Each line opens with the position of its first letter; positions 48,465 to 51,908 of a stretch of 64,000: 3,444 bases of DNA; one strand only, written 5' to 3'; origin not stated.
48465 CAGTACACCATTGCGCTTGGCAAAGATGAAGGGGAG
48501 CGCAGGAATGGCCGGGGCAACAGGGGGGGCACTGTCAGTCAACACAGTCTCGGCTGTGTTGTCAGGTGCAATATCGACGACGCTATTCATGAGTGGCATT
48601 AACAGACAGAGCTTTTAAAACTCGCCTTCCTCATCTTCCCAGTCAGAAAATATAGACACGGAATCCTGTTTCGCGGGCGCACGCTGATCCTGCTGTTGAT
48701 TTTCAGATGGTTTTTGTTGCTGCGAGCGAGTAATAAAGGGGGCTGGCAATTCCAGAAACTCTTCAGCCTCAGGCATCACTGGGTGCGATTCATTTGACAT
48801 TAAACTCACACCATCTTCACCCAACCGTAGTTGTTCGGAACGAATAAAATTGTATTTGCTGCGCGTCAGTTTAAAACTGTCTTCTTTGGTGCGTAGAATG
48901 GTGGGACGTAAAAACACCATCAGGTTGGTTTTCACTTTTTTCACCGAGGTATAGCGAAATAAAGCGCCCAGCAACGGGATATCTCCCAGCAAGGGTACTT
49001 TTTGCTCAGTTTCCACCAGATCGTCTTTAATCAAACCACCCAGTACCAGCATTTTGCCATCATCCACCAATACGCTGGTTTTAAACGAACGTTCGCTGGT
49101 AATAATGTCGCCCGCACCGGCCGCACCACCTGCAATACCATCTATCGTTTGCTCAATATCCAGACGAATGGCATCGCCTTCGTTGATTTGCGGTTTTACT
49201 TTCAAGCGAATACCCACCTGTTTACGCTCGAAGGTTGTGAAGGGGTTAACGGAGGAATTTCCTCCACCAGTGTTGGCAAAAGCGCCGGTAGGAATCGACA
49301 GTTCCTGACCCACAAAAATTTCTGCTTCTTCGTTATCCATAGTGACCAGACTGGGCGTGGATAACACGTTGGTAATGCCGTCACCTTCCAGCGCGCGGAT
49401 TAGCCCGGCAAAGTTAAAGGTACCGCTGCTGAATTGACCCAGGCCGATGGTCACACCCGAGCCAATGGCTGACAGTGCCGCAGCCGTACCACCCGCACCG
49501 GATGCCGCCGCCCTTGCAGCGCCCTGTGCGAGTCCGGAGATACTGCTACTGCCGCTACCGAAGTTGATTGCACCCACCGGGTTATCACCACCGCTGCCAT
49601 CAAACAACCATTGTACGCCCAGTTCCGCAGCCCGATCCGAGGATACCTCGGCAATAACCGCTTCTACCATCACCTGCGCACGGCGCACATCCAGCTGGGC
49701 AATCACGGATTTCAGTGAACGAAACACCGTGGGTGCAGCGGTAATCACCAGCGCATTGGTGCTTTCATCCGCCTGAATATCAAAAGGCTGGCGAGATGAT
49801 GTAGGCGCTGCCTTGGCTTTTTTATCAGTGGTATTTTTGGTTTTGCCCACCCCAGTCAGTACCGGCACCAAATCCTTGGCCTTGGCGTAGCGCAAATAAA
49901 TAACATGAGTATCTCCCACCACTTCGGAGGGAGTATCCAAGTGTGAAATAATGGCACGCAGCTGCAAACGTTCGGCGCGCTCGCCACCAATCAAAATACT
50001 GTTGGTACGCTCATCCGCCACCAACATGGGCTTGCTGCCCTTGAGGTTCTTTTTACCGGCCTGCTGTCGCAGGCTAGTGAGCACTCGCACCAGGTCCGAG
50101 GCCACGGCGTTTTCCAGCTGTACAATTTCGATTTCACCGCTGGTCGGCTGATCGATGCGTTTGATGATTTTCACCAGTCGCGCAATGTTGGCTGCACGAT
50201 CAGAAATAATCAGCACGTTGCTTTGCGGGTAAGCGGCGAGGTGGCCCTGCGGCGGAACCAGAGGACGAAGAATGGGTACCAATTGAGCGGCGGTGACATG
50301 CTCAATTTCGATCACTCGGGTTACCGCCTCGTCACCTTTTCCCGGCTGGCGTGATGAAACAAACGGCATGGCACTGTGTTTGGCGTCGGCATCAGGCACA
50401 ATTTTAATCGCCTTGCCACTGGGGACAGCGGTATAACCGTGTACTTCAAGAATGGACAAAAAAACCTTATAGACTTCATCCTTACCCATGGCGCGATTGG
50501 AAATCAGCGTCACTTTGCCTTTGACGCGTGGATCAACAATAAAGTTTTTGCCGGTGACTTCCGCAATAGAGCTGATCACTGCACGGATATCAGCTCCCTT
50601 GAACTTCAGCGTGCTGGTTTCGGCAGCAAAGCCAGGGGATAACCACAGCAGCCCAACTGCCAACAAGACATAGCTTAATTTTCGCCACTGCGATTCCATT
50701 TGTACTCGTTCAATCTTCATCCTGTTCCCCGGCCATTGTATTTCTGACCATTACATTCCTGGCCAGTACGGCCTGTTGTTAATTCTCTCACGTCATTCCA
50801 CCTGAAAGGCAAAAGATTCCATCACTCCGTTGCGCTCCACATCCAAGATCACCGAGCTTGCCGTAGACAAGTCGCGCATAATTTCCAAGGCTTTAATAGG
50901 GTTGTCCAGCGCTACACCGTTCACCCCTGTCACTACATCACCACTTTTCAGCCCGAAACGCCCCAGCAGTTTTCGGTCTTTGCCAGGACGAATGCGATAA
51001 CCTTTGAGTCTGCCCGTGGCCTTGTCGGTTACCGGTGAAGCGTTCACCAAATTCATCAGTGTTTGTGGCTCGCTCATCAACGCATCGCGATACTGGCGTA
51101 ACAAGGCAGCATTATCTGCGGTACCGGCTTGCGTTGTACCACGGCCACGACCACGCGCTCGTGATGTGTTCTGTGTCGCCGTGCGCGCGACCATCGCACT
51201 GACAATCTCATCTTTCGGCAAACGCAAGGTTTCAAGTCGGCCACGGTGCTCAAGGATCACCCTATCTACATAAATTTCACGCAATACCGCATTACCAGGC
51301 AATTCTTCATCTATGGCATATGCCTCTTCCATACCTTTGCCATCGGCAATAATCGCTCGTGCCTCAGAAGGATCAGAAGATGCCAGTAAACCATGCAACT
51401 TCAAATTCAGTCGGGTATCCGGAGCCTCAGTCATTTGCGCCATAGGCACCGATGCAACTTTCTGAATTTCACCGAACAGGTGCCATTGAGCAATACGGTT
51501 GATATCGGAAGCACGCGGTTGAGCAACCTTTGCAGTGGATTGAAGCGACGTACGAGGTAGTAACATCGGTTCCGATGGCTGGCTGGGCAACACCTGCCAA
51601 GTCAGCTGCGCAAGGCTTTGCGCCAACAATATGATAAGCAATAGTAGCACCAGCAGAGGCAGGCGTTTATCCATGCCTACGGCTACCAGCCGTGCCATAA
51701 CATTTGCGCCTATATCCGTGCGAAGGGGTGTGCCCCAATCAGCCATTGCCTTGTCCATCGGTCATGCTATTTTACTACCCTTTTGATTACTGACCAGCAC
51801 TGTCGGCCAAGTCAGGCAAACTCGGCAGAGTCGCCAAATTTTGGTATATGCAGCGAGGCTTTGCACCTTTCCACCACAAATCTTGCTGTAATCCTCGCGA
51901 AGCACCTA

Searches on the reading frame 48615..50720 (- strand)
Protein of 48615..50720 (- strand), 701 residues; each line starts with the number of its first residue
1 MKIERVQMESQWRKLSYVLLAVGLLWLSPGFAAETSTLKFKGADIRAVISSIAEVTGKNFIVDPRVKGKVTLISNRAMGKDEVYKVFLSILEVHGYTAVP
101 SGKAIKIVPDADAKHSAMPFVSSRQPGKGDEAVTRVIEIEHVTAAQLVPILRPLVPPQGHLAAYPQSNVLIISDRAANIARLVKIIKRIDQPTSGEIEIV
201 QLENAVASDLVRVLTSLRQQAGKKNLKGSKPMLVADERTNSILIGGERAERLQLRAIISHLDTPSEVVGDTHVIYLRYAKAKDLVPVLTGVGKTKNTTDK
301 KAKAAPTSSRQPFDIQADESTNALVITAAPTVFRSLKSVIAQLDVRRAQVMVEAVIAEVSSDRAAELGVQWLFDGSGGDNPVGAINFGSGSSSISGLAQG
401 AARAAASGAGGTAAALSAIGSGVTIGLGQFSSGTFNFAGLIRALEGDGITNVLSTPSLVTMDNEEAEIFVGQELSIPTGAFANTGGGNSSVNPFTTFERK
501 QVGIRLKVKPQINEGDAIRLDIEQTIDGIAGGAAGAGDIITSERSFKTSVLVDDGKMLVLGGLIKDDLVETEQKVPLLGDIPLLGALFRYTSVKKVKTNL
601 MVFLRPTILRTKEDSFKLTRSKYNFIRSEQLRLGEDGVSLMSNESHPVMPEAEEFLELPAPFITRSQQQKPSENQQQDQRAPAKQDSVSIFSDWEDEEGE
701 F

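Call 9: search_protein_families(library=pfam, proteins=[window:48615-50720:-], max_evalue=0.01)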
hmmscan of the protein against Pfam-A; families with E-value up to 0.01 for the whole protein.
window:48615-50720:- (701 aa): 3 families
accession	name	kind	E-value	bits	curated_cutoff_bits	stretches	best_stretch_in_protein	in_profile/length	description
PF00263.26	Secretin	-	1e-47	162.3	27.5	1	443-610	1-169/169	Bacterial type II and III secretion system protein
PF03958.22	Secretin_N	-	1.2e-44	150.7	28.2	3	271-349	1-69/69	Bacterial type II/III secretion system short domain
PF21305.2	type_II_gspD_N0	-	7.1e-30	103.1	27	1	38-107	1-71/71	GspD-like, N0 domain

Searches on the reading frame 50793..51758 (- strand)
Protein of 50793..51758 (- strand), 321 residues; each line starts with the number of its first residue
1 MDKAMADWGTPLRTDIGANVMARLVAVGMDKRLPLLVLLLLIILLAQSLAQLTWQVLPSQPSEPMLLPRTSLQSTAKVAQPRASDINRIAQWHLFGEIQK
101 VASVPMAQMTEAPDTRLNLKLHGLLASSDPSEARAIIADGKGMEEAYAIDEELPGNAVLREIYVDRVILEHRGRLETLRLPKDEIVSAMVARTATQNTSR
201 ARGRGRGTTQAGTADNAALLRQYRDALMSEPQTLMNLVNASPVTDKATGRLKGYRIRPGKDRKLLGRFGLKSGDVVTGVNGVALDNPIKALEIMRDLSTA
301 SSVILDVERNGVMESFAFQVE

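Call 9: search_protein_families(library=pfam, proteins=[window:50793-51758:-], max_evalue=0.01)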
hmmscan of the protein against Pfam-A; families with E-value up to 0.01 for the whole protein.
window:50793-51758:- (321 aa): 2 families
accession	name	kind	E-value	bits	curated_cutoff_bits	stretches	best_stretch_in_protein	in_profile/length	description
PF11356.14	T2SSC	-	3.1e-36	124.7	27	1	39-180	1-141/141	Type II secretion system protein C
PF17820.7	PDZ_6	-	3.1e-05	24.1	27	1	267-309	13-54/54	PDZ domain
